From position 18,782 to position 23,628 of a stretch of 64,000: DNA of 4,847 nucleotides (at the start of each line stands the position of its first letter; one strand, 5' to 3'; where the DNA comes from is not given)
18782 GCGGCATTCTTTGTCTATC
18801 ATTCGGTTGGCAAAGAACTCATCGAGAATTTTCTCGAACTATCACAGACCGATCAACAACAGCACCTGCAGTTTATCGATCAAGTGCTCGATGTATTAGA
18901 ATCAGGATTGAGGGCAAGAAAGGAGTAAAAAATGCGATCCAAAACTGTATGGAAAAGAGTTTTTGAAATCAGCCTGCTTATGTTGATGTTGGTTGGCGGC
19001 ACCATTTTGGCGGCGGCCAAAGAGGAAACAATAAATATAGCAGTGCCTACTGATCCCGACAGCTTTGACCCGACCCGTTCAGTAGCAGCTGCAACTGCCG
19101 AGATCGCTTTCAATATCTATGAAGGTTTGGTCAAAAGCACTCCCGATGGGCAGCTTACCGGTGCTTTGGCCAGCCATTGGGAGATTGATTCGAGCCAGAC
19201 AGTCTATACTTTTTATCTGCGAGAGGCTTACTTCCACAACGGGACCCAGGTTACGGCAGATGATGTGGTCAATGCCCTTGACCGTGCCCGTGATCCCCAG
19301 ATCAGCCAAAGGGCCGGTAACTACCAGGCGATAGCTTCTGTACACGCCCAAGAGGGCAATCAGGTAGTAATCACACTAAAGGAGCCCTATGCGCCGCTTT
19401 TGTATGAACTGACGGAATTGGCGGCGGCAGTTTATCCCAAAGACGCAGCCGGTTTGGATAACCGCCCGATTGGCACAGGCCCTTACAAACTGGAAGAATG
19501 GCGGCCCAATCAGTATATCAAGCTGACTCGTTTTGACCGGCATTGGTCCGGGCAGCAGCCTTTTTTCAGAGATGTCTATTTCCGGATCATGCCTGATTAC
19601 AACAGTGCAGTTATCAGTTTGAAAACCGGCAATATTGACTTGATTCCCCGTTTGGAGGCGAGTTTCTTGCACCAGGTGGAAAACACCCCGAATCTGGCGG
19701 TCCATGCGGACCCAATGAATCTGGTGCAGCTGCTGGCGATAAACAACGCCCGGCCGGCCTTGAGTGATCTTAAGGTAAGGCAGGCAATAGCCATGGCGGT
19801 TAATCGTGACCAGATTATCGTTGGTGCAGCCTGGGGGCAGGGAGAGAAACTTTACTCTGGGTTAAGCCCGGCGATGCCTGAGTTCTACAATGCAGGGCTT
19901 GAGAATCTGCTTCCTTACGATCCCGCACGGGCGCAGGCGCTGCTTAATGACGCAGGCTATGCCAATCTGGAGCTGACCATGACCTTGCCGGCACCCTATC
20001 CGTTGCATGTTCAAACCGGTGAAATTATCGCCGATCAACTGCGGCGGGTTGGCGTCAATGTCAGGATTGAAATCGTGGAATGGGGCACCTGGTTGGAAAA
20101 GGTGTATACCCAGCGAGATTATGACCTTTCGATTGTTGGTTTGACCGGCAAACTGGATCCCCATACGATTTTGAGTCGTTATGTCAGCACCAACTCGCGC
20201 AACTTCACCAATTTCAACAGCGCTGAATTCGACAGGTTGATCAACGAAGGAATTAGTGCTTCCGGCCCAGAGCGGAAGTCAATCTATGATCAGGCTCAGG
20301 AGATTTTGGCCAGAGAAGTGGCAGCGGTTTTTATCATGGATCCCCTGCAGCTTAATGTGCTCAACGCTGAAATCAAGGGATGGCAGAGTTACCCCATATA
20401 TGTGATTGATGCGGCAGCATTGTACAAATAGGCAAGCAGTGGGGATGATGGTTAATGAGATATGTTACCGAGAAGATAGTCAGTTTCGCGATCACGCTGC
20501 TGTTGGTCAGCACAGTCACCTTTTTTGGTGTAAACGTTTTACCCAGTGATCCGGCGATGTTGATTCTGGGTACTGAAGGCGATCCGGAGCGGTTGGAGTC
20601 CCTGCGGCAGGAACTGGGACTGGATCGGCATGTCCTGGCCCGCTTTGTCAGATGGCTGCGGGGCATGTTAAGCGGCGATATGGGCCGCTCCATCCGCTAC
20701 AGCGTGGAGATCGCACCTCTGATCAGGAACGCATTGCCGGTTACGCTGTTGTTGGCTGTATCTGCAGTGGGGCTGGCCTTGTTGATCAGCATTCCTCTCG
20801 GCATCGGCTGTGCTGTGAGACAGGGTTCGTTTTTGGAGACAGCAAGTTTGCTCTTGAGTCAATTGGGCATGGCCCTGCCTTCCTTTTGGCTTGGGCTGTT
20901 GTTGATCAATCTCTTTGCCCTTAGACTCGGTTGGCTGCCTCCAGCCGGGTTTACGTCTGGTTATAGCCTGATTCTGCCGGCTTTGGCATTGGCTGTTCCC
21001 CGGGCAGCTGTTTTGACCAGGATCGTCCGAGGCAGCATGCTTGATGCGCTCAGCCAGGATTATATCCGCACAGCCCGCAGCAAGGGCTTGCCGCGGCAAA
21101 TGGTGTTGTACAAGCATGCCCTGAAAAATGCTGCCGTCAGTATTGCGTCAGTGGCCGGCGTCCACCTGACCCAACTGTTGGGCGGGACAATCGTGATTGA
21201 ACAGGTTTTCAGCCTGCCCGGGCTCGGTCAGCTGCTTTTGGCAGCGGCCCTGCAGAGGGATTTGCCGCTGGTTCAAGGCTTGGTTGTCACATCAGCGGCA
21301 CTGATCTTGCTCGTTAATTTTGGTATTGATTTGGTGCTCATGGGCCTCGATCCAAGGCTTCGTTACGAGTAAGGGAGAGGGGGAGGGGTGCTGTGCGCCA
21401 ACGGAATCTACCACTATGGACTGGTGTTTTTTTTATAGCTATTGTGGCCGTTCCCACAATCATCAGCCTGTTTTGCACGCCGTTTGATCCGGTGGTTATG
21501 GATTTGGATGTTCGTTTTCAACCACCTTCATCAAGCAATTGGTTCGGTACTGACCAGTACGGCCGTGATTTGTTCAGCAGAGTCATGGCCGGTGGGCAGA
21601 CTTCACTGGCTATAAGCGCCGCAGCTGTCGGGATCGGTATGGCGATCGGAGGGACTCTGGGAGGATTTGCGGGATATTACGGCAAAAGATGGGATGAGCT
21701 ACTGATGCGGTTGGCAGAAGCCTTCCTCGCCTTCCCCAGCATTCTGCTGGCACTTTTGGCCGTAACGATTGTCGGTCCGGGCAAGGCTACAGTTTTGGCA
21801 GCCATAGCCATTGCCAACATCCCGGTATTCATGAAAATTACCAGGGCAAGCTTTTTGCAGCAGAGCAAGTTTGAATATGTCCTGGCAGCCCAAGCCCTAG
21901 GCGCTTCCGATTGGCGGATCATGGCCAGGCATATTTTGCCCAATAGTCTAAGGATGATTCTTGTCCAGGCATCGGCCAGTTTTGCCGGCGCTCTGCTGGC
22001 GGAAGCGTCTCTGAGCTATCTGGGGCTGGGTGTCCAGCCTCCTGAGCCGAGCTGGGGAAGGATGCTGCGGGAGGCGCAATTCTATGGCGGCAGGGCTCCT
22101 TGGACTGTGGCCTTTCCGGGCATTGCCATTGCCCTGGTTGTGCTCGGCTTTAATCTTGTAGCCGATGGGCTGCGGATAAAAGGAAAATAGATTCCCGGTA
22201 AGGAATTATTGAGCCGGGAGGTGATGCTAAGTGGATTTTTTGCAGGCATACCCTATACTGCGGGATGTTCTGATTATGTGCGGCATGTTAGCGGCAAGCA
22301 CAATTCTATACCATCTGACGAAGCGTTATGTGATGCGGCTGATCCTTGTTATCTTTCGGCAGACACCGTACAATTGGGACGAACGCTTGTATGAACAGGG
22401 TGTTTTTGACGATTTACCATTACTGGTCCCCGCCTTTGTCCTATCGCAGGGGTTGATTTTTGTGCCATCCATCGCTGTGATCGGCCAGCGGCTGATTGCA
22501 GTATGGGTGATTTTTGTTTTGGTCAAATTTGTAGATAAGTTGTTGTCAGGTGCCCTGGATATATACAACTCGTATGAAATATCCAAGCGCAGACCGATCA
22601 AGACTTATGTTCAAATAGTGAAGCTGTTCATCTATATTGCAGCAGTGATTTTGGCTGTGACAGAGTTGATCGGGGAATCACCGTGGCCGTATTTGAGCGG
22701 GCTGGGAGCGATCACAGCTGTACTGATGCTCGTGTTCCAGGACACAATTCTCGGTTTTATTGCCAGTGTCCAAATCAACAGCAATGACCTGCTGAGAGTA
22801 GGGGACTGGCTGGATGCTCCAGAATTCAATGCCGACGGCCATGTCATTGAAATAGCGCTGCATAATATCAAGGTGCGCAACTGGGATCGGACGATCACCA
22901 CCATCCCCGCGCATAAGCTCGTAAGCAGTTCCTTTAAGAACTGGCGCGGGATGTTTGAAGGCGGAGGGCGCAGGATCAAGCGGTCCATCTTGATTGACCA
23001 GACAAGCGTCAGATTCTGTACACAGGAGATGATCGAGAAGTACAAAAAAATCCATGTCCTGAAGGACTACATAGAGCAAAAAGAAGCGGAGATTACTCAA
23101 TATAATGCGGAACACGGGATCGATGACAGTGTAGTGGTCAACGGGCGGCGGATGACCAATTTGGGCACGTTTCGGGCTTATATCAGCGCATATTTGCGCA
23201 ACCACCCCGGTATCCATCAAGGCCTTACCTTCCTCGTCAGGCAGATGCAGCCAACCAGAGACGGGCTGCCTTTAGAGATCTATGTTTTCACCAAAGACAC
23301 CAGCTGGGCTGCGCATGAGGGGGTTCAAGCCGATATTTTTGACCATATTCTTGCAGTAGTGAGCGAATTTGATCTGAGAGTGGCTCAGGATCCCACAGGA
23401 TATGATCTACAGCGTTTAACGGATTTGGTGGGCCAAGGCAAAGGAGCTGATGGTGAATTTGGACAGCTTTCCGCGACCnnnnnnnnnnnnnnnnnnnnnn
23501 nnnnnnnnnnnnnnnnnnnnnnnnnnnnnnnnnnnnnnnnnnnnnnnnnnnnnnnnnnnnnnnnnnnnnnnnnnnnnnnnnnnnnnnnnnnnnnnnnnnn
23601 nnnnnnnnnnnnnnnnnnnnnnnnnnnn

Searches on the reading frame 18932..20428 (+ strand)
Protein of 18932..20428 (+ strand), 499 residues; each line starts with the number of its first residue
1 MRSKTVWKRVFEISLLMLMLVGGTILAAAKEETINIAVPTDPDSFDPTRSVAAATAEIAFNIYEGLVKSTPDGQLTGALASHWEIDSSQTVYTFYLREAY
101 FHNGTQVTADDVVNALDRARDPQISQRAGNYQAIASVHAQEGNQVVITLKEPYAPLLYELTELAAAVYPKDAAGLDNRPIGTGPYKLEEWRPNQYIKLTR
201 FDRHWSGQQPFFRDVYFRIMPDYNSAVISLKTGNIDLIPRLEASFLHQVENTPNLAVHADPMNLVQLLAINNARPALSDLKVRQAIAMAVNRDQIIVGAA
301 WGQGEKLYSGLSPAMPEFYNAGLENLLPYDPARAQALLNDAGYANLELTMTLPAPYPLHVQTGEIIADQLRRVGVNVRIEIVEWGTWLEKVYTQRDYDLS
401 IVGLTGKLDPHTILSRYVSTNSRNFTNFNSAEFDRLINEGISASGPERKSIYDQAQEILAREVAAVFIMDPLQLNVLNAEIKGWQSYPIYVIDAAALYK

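Call 51: search_protein_families(library=pfam, proteins=[window:18932-20428:+], max_evalue=0.00001)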
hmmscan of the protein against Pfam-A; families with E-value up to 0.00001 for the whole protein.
window:18932-20428:+ (499 aa): 1 family
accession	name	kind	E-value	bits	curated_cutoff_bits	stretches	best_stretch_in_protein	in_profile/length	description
PF00496.27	SBP_bac_5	-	1.9e-85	287.6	32.4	1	75-422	2-365/368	Bacterial extracellular solute-binding proteins, family 5 Middle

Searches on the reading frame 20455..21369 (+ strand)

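Call 51: search_protein_families(library=pfam, proteins=[window:20455-21369:+], max_evalue=0.00001)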
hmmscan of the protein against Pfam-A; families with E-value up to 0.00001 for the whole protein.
window:20455-21369:+ (305 aa): 2 families
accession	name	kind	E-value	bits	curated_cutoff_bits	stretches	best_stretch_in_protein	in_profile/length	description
PF00528.27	BPD_transp_1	-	4.9e-36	124.6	26.4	1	113-303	2-183/184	Binding-protein-dependent transport system inner membrane component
PF19300.4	BPD_transp_1_N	-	4.1e-15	56.4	23.8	1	1-76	2-77/114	Binding-prot-dependent transport system membrane comp, N-term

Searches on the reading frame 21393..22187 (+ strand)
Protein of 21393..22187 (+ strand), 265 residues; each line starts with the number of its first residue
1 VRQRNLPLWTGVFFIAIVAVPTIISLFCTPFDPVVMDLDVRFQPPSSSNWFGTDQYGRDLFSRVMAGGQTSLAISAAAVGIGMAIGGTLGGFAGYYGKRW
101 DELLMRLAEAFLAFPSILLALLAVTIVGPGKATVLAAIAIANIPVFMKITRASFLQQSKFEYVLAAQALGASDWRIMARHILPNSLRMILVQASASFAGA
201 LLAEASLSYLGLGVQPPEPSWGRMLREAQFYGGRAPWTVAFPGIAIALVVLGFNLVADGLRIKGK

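Call 51: search_protein_families(library=pfam, proteins=[window:21393-22187:+], max_evalue=0.00001)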
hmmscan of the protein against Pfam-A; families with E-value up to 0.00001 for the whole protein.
window:21393-22187:+ (265 aa): 1 family
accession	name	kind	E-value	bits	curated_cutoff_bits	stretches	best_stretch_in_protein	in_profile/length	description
PF00528.27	BPD_transp_1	-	5.9e-33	114.6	26.4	1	86-260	1-174/184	Binding-protein-dependent transport system inner membrane component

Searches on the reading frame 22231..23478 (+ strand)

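Call 51: search_protein_families(library=pfam, proteins=[window:22231-23478:+], max_evalue=0.00001)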
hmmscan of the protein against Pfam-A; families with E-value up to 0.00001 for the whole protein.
window:22231-23478:+ (416 aa): 1 family
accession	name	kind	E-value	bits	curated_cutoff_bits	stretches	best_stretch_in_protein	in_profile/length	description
PF00924.24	MS_channel_2nd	-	2.3e-12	47.3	20.2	1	171-239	1-67/68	Mechanosensitive ion channel, beta-domain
